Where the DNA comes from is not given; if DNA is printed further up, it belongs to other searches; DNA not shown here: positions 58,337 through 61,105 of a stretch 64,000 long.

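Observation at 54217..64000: Operon of three giant acidic Ca-binding surface/secreted proteins with complementary targeting signals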

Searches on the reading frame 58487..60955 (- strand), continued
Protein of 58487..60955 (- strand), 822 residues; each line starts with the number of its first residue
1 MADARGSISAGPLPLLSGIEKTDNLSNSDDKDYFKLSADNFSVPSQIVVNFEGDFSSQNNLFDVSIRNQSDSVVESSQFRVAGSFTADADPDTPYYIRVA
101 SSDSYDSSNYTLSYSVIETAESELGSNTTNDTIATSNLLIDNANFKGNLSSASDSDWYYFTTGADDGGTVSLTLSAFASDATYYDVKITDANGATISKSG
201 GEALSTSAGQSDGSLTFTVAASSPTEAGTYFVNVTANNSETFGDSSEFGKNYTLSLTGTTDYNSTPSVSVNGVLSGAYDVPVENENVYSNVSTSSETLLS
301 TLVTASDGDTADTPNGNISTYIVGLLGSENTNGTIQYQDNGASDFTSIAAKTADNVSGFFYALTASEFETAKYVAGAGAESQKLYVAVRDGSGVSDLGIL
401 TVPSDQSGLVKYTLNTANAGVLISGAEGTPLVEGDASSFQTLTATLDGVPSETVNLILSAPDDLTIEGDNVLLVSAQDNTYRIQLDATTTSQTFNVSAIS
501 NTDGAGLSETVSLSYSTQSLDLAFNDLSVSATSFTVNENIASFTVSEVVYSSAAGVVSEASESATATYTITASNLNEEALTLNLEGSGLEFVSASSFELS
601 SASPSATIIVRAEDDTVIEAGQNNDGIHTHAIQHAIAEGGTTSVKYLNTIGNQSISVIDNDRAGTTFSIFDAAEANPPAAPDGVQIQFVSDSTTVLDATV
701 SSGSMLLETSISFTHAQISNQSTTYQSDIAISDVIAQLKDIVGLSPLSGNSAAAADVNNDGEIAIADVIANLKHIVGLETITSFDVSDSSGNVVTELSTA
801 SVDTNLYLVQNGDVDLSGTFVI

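Call 35: find_related_loci(query=A2, collection=metagenome_contigs, flank=10000)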
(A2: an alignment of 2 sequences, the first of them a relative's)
Query A2 (654 aa) in metagenome_contigs; peptide patterns used: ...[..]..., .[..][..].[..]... (x = any residue, [..] = any of these).
518 stretches matched a pattern; 13 encode a relative of the query (tblastn E <= 1e-3); 12 distinct loci.
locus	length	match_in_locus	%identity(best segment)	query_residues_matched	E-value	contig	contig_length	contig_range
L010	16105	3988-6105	56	1-654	0e+0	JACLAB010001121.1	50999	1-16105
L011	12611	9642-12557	56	1-654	0e+0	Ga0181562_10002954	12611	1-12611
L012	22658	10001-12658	45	1-651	6e-154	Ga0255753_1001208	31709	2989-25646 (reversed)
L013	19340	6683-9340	45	1-651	9e-154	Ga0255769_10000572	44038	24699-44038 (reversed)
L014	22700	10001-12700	44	1-654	4e-153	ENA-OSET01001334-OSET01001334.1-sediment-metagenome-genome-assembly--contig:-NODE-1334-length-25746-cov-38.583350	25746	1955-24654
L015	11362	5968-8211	44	1-651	7e-147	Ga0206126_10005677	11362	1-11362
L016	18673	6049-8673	45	1-654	4e-160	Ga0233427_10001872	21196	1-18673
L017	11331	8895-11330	56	1-654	2e-104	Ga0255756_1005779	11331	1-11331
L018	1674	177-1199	49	90-425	4e-81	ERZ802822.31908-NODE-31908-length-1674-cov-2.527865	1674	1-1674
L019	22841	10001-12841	43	1-654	1e-151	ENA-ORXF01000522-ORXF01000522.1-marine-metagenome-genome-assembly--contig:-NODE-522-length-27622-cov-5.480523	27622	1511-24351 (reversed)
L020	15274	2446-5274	44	1-654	3e-155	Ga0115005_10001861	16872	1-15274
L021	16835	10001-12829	44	1-654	2e-155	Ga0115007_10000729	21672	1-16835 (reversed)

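Call 40: search_protein_families(library=pfam, proteins=[L011:895-3015:+, L011:3012-4313:+, L011:4754-6514:-, L012:1916-3838:+, L012:4050-5603:+, L012:133-978:+, L012:1035-1772:-, L014:4301-6721:+, L014:784-4062:-, L019:4735-7122:+], max_evalue=0.001)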
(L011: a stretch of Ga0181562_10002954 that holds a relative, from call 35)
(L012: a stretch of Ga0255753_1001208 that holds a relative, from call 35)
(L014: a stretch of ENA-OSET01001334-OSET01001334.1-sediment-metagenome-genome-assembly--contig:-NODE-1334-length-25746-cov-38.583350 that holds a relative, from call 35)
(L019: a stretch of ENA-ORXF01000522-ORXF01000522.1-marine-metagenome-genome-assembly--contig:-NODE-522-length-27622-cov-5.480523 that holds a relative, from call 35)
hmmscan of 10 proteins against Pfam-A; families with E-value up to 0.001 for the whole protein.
L011:895-3015:+ (706 aa): 4 families
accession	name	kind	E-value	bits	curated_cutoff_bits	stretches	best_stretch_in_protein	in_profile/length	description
PF00005.33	ABC_tran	-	3.8e-29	102.5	25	1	498-646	2-137/137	ABC transporter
PF00664.28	ABC_membrane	-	1.1e-21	78.1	28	1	168-423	4-263/274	ABC transporter transmembrane region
PF02463.25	SMC_N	-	1.8e-06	28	40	1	443-686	112-209/220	RecF/RecN/SMC N terminal domain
PF03412.21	Peptidase_C39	-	0.00014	22.1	22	1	25-140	16-130/133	Peptidase C39 family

L011:3012-4313:+ (433 aa): 4 families
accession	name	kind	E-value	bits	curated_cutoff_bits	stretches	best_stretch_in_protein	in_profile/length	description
PF13437.12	HlyD_3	-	2.4e-18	67.2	22.2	1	285-401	2-106/106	HlyD family secretion protein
PF16576.10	HlyD_D23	-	3.3e-07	30.2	30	0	283-366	109-187/214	Barrel-sandwich domain of CusB or HlyD membrane-fusion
PF00364.28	Biotin_lipoyl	-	5.7e-05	23.3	22.1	0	282-314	42-73/73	Biotin-requiring enzyme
PF13533.13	Biotin_lipoyl_2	-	0.00013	22.1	29.8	0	74-91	15-32/32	Biotin-lipoyl like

L011:4754-6514:- (586 aa): 3 families
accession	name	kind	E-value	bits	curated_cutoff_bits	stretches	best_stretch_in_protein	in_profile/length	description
PF00353.25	HemolysinCabind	-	1.8e-19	69.8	23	4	487-521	1-35/36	RTX calcium-binding nonapeptide repeat (4 copies)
PF08548.17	Peptidase_M10_C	-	1.1e-07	32.3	20.7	1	248-401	32-167/193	Peptidase M10 serralysin C terminal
PF00413.30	Peptidase_M10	-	0.00061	20.1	24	0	39-152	2-124/159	Matrixin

L012:1916-3838:+ (640 aa): 2 families
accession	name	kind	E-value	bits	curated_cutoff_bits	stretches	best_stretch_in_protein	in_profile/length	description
PF19040.6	SGNH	-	2e-32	113.3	27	1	403-631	11-246/248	SGNH domain (fused to AT3 domains)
PF01757.29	Acyl_transf_3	-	2.9e-26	92.8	31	1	5-322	2-323/326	Acyltransferase domain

L012:4050-5603:+ (517 aa): 1 family
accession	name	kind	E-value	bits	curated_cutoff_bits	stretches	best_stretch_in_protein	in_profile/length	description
PF05159.20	Capsule_synth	-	6.5e-08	32.8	20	1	327-429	165-270/310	Capsule polysaccharide biosynthesis protein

L012:133-978:+ (281 aa): 0 families

L012:1035-1772:- (245 aa): 0 families

L014:4301-6721:+ (806 aa): 3 families
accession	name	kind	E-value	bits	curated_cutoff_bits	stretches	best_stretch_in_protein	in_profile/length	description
PF08548.17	Peptidase_M10_C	-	9.7e-14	52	20.7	1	607-752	20-130/193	Peptidase M10 serralysin C terminal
PF00413.30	Peptidase_M10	-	5.8e-09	36.4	24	1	427-533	18-130/159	Matrixin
PF13583.11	Reprolysin_4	-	3.7e-06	27.2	22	1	505-563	130-177/203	Metallo-peptidase family M12B Reprolysin-like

L014:784-4062:- (1092 aa): 3 families
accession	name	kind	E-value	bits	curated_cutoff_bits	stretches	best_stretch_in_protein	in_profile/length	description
PF05345.18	He_PIG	-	7.7e-37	126.1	24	2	479-574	2-96/96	Putative Ig domain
PF17803.7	Cadherin_4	-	4.3e-05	24.4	25.1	1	668-732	4-71/71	Bacterial cadherin-like domain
PF17963.7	Big_9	-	0.00037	21.8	23.6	1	476-572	1-89/89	Bacterial Ig domain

L019:4735-7122:+ (795 aa): 5 families
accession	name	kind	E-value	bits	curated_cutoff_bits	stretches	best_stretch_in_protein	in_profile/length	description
PF08548.17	Peptidase_M10_C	-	1.9e-16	60.9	20.7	1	590-769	19-159/193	Peptidase M10 serralysin C terminal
PF00413.30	Peptidase_M10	-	1.4e-07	32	24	1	420-521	21-128/159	Matrixin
PF13583.11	Reprolysin_4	-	2.6e-05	24.4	22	1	493-557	127-182/203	Metallo-peptidase family M12B Reprolysin-like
PF00404.24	Dockerin_1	-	0.00017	22.2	22.9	1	156-204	9-57/57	Dockerin type I domain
PF13582.12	Reprolysin_3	-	0.0008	20.4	22.4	0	463-517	77-122/123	Metallo-peptidase family M12B Reprolysin-like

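Call 45: search_protein_families(library=ncbifam, proteins=[L003:10169-11578:-, L011:895-3015:+, L011:3012-4313:+, L014:1-756:-, L019:7424-11023:+, L014:6944-10543:+], max_evalue=0.001)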
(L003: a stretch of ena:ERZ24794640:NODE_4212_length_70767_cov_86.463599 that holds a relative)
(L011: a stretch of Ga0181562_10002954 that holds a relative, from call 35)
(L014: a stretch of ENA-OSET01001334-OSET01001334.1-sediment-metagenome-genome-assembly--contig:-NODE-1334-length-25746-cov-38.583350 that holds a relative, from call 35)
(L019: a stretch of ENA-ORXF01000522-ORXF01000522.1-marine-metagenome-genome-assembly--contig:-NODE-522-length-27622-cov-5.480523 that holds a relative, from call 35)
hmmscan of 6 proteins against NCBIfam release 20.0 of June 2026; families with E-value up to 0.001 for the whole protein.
L003:10169-11578:- (469 aa): 4 families
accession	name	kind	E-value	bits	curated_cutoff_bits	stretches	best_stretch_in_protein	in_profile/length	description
TIGR01844.1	type_I_sec_TolC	subfamily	8.2e-24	84.4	225.15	1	85-465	9-403/414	TolC family outer membrane protein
TIGR01845.1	outer_NodT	subfamily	1.1e-13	50.8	210.05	2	217-367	205-365/460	efflux transporter outer membrane subunit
NF052390.1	efflux_OMP_AbuO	equivalog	2.9e-06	26.2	700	1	338-464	309-435/447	multidrug efflux outer membrane protein AbuO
NF007002.0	PRK09465.1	equivalog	0.00053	18.6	495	0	138-464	88-428/460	outer membrane channel protein TolC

L011:895-3015:+ (706 aa): 188 families (the best 25 are shown)
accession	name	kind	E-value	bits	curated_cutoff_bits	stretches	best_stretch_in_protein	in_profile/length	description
TIGR03375.1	type_I_sec_LssB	subfamily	3e-223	743.1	693.1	1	28-700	8-686/696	type I secretion system permease/ATPase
TIGR01846.1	type_I_sec_HlyB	subfamily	4.7e-126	421.8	725.55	1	38-695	16-671/694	type I secretion system permease/ATPase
TIGR01842.1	type_I_sec_PrtD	subfamily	2.3e-100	336.7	510.15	1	162-693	5-531/544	type I secretion system permease/ATPase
TIGR03796.1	NHLM_micro_ABC1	equivalog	2.6e-87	293.7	853.3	1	63-695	54-691/710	NHLP family bacteriocin export ABC transporter peptidase/permease/ATPase subunit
TIGR03797.1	NHLM_micro_ABC2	equivalog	4.9e-82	276.5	709.4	1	92-696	69-665/686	NHLP bacteriocin export ABC transporter permease/ATPase subunit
TIGR01193.1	bacteriocin_ABC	subfamily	4.4e-80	270.1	523.85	1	74-696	61-689/708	peptide cleavage/export ABC transporter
TIGR00958.1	3a01208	subfamily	1.9e-77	261.2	874.6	1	159-694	157-692/711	antigen peptide transporter 2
TIGR02204.1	MsbA_rel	hypoth_equivalog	1.1e-75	255.5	780.4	1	159-696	14-555/576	ABC transporter, permease/ATP-binding protein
TIGR02203.1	MsbA_lipidA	equivalog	2e-73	247.8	602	1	167-697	15-550/572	lipid A export permease/ATP-binding protein MsbA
TIGR02857.1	CydD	equivalog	2.9e-70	237.7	435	1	167-687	7-528/529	thiol reductant ABC exporter subunit CydD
NF045513.1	HepA_fam_ABC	equivalog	2.4e-68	231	725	1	179-695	71-588/610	heterocyst formation ABC transporter subunit HepA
NF010178.0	PRK13657.1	equivalog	3.6e-65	220.5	733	1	400-695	255-549/588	glucan ABC transporter ATP-binding protein/ permease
NF052233.1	CphA_assoc_ABC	equivalog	4.1e-62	210.6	880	1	199-696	224-723/766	cyanophycin metabolism-associated ABC transporter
TIGR02868.1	CydC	equivalog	3.9e-57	194.1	329.05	1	242-675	92-529/530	thiol reductant ABC exporter subunit CydC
NF008364.0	PRK11160.1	equivalog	9.9e-57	192.8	630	1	241-696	98-555/575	heme ABC transporter ATP-binding protein/permease CydC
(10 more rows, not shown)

L011:3012-4313:+ (433 aa): 10 families
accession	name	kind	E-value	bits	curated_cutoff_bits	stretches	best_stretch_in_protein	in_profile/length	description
TIGR01843.1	type_I_hlyD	subfamily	4.8e-96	322.3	208.65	1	23-432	7-420/422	HlyD family type I secretion periplasmic adaptor subunit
TIGR01000.1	bacteriocin_acc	subfamily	3.1e-19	69.2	258.85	2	228-419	261-449/457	bacteriocin secretion accessory protein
TIGR00998.1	8a0101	subfamily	6.8e-17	61.4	390.8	1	22-364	6-282/334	EmrA/EmrK family multidrug efflux transporter periplasmic adaptor subunit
TIGR03794.1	NHLM_micro_HlyD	equivalog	6.4e-14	51.7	156.2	1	22-372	21-345/421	NHLP bacteriocin system secretion protein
NF011715.0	PRK15136.1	equivalog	1.1e-13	50.6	563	2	23-113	26-114/390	multidrug efflux MFS transporter periplasmic adaptor subunit EmrA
TIGR01730.1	RND_mfp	subfamily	6.4e-12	45.1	94.9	1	61-110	28-77/322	efflux RND transporter periplasmic adaptor subunit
NF007785.0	PRK10476.1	equivalog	2.5e-07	29.8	376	1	21-104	11-93/347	multidrug transporter subunit MdtN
TIGR00999.1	8a0102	subfamily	9e-05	21.7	319.3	0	78-106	1-29/271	CzcB/NccB family metal efflux transporter periplasmic adaptor subunit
NF045904.1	RND-peri-MexE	equivalog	0.00012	21.1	714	0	62-107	66-110/390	multidrug efflux RND transporter periplasmic adaptor subunit MexE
NF007850.1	PRK10559.1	equivalog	0.00068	18.8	400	0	22-105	7-82/303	p-hydroxybenzoic acid efflux pump subunit AaeA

L014:1-756:- (252 aa): 1 family
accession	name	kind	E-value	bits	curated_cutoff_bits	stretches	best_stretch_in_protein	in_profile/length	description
TIGR01844.1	type_I_sec_TolC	subfamily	0.00018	20.7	225.15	1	97-208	72-183/414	TolC family outer membrane protein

L019:7424-11023:+ (1200 aa): 5 families
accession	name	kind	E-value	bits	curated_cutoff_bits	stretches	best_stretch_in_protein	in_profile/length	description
NF050046.1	PueAB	exception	1.2e-07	30.6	670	0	275-442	372-537/616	polyurethane esterase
NF051884.1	ProteaseSapA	equivalog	6.3e-05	21.8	1200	1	210-390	234-408/644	protease SapA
NF046115.1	Ca_rpt_SMc04171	equivalog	0.00051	19.3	625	1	138-334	306-493/574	SMc04171 family calcium-binding repeat protein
NF035945.1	Zn_serralysin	subfamily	0.00064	19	500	0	863-929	338-396/462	serralysin family metalloprotease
NF033203.1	entero_EhxA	exception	0.00069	17.9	2000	1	254-383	750-880/997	enterohemolysin EhxA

L014:6944-10543:+ (1200 aa): 8 families
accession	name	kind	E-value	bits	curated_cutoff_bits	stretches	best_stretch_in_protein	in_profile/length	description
NF035945.1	Zn_serralysin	subfamily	1.1e-13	51.1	500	2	370-414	325-369/462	serralysin family metalloprotease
NF046115.1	Ca_rpt_SMc04171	equivalog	5.9e-10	38.9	625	1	359-560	281-470/574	SMc04171 family calcium-binding repeat protein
NF053766.1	ZapA_metallo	exception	1.8e-07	30.6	940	1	369-431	335-396/483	ZapA family metalloprotease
NF033943.0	RTX_toxin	subfamily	2e-07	29.6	1000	1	500-560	678-743/930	RTX family hemolysin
NF052454.1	BtaGlycanEglC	equivalog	2.1e-07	30.3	700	0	968-1047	101-180/459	endo-1,3-1,4-beta-glycanase EglC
NF051884.1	ProteaseSapA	equivalog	3.6e-07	29.2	1200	1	387-481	326-409/644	protease SapA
NF033203.1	entero_EhxA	exception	2.4e-06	26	2000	1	895-1001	676-772/997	enterohemolysin EhxA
NF050046.1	PueAB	exception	0.00088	17.8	670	0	373-560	369-543/616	polyurethane esterase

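Call 46: search_protein_families(library=pfam, proteins=[L019:7424-19900:+, L012:5810-20788:+], max_evalue=0.01)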
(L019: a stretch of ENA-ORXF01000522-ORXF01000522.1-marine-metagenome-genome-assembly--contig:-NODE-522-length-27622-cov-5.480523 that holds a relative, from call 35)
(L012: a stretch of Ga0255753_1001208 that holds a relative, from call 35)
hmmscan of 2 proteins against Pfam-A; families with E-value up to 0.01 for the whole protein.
L019:7424-19900:+ (4158 aa): 1 family
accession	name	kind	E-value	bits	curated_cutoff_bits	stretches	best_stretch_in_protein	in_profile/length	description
PF00353.25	HemolysinCabind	-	2.2e-64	213.3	23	14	2766-2800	2-36/36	RTX calcium-binding nonapeptide repeat (4 copies)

L012:5810-20788:+ (4992 aa): 1 family
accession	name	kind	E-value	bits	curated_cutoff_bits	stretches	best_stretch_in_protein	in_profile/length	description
PF00353.25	HemolysinCabind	-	3.4e-49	164.8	23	13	698-732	2-36/36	RTX calcium-binding nonapeptide repeat (4 copies)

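Call 47: search_protein_families(library=pfam, alignment_id=A1, max_evalue=1)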
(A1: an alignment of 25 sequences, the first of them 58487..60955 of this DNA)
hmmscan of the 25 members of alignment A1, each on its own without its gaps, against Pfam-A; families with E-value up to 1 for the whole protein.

A. member 1, window:58487-60955:- (822 aa): 2 families
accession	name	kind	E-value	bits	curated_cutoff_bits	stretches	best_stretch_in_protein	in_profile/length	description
PF18968.5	DUF5707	-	0.045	14.1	26.8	1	369-407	4-44/98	Family of unknown function (DUF5707)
PF18962.6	Por_Secre_tail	-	0.18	12.6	27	1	173-241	11-69/75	Secretion system C-terminal sorting domain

B. families by the number of members that match (of 25 scanned): 24 families
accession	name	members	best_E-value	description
PF00404.24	Dockerin_1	9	0.011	Dockerin type I domain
PF18962.6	Por_Secre_tail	7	0.0006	Secretion system C-terminal sorting domain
PF25489.1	At5g54830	6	0.02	At5g54830-like domain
PF11570.13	E2R135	4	0.015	Coiled-coil receptor-binding R-domain of colicin E2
PF00036.39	EF-hand_1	4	0.11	EF hand domain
PF01835.25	MG2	4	0.16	MG2 domain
PF18968.5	DUF5707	3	0.045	Family of unknown function (DUF5707)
PF14524.12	Wzt_C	3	0.11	Wzt C-terminal domain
PF17892.7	Cadherin_5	2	4.4e-09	Cadherin-like domain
PF07021.18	MetW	2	0.061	Methionine biosynthesis protein MetW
PF02838.20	Glyco_hydro_20b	2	0.085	Glycosyl hydrolase family 20, domain 2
PF11008.14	DUF2846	2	0.085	Protein of unknown function (DUF2846)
PF07686.23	V-set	1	0.0048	Immunoglobulin V-set domain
PF14534.12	DUF4440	1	0.027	Domain of unknown function (DUF4440)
PF07317.18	PilZN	1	0.031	Flagellar regulator YcgR, PilZN domain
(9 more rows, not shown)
